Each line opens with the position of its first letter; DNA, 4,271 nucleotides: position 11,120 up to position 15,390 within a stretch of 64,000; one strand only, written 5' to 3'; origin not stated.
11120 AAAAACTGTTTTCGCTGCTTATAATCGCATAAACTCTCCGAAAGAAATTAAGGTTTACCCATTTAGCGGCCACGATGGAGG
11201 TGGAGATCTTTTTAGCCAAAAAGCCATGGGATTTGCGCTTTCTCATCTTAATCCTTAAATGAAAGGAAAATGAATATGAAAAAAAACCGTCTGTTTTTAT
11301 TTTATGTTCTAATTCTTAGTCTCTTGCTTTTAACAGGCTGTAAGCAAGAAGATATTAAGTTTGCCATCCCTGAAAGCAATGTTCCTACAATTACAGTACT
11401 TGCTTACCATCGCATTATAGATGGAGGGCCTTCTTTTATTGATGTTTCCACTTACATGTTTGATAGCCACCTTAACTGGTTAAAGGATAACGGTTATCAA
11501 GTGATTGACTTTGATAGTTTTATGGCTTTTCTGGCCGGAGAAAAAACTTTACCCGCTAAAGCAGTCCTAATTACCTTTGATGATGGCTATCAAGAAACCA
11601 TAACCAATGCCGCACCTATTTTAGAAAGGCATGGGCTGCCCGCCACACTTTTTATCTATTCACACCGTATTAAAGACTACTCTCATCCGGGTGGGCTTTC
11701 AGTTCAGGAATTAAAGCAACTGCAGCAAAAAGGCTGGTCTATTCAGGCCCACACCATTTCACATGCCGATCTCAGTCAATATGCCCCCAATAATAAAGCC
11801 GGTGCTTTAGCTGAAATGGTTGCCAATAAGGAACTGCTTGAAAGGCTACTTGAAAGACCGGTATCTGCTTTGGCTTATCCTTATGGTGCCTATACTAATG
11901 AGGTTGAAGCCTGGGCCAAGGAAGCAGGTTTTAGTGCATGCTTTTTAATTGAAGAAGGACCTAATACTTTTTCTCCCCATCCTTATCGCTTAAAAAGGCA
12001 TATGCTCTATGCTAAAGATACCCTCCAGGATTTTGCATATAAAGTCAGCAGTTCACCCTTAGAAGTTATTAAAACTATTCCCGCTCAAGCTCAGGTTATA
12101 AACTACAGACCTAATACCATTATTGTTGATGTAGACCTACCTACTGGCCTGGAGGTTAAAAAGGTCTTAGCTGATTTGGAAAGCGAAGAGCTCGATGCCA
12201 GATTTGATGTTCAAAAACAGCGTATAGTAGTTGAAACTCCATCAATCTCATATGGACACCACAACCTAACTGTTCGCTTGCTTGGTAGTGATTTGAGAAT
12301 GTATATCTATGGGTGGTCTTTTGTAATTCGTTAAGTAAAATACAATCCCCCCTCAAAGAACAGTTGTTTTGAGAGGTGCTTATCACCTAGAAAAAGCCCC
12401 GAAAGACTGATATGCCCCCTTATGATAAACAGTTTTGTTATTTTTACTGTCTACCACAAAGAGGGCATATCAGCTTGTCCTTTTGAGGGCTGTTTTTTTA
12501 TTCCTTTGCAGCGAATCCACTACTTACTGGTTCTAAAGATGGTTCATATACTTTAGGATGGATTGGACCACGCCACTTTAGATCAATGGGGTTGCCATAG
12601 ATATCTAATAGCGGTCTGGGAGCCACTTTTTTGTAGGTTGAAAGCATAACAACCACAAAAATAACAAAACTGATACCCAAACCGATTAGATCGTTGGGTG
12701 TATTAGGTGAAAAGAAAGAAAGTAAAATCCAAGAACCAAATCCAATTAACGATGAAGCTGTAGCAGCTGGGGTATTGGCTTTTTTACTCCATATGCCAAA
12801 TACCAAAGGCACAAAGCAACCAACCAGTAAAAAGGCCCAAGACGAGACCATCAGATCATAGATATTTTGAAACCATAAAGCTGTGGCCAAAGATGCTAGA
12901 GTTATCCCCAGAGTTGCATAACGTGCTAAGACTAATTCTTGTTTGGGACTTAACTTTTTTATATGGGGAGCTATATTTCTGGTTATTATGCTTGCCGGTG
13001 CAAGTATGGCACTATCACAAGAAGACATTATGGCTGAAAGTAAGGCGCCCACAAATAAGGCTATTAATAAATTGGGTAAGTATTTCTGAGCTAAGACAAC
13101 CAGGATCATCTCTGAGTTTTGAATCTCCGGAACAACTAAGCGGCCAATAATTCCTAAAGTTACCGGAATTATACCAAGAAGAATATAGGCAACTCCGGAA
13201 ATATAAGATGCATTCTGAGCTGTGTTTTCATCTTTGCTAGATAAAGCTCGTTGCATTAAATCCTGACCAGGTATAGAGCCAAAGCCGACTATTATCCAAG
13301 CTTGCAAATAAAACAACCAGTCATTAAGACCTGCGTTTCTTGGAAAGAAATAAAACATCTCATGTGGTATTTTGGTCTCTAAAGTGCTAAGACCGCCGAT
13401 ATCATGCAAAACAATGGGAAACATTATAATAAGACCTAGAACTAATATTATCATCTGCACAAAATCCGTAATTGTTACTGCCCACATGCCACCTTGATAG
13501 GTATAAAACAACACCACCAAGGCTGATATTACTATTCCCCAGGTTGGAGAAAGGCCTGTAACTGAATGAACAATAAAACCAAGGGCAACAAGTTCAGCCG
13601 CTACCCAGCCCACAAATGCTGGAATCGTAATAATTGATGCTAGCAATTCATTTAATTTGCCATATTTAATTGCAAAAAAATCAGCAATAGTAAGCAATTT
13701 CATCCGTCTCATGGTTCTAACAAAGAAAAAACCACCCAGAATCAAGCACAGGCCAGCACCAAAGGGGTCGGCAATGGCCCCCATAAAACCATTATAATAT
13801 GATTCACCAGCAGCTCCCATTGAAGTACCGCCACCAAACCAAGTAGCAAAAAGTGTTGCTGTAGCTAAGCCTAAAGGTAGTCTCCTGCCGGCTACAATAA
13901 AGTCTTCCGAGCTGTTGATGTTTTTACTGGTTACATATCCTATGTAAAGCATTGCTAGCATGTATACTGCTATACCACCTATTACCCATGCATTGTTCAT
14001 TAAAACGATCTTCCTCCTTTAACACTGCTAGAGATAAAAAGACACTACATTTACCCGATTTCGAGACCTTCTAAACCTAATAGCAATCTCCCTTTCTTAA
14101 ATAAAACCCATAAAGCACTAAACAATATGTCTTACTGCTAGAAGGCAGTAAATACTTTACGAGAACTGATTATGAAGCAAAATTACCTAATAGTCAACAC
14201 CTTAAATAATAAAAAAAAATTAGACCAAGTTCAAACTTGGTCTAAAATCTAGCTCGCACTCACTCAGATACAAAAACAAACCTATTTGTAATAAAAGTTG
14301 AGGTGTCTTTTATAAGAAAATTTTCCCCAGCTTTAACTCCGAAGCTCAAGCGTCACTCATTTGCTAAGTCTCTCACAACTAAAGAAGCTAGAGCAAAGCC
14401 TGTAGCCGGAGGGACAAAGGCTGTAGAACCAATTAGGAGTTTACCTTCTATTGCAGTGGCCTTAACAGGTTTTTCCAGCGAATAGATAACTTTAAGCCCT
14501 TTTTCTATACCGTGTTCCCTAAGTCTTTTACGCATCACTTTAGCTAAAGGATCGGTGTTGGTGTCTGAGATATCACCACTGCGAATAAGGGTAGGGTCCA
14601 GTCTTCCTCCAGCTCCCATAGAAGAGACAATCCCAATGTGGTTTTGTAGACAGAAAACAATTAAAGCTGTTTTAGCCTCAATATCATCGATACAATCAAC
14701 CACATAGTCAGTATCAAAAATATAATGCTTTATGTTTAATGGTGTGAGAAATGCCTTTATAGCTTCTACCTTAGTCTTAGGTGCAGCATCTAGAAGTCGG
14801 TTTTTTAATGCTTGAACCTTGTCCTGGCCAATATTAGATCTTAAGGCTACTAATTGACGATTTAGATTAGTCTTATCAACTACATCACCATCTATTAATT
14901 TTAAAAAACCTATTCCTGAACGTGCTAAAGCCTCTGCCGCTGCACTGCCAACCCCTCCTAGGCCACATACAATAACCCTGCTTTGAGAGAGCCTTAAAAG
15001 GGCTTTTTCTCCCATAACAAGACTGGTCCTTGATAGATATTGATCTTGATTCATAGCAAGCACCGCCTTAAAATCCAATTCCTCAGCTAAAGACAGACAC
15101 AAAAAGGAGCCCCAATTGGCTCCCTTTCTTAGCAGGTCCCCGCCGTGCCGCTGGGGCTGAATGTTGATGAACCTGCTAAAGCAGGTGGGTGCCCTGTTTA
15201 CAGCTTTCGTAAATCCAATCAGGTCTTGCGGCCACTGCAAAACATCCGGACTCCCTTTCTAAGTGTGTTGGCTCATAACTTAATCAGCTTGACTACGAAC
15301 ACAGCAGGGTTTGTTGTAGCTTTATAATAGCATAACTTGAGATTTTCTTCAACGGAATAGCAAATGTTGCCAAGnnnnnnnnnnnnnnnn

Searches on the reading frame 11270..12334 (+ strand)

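Call 77: search_protein_families(library=pfam, proteins=[window:11270-12334:+], max_evalue=0.00001)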
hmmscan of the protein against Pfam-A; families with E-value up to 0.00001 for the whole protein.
window:11270-12334:+ (354 aa): 1 family
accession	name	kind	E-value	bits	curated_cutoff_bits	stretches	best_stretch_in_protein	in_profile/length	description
PF01522.26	Polysacc_deac_1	-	6.8e-27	94.3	23.1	1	92-222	2-122/124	Polysaccharide deacetylase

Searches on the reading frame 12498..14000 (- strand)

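Call 77: search_protein_families(library=pfam, proteins=[window:12498-14000:-], max_evalue=0.00001)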
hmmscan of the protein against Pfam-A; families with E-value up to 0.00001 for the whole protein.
window:12498-14000:- (500 aa): 1 family
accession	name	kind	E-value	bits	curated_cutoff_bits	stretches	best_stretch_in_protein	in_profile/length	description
PF00474.23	SSF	-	1e-43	150.2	22.8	1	34-420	1-406/406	Sodium:solute symporter family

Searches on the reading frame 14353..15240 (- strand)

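Call 77: search_protein_families(library=pfam, proteins=[window:14353-15240:-], max_evalue=0.00001)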
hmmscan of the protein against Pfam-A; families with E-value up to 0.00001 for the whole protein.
window:14353-15240:- (295 aa): 1 family
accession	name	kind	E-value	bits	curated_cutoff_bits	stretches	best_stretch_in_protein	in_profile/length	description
PF00899.27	ThiF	-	2.1e-39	135.6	28.1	1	74-218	6-152/238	ThiF family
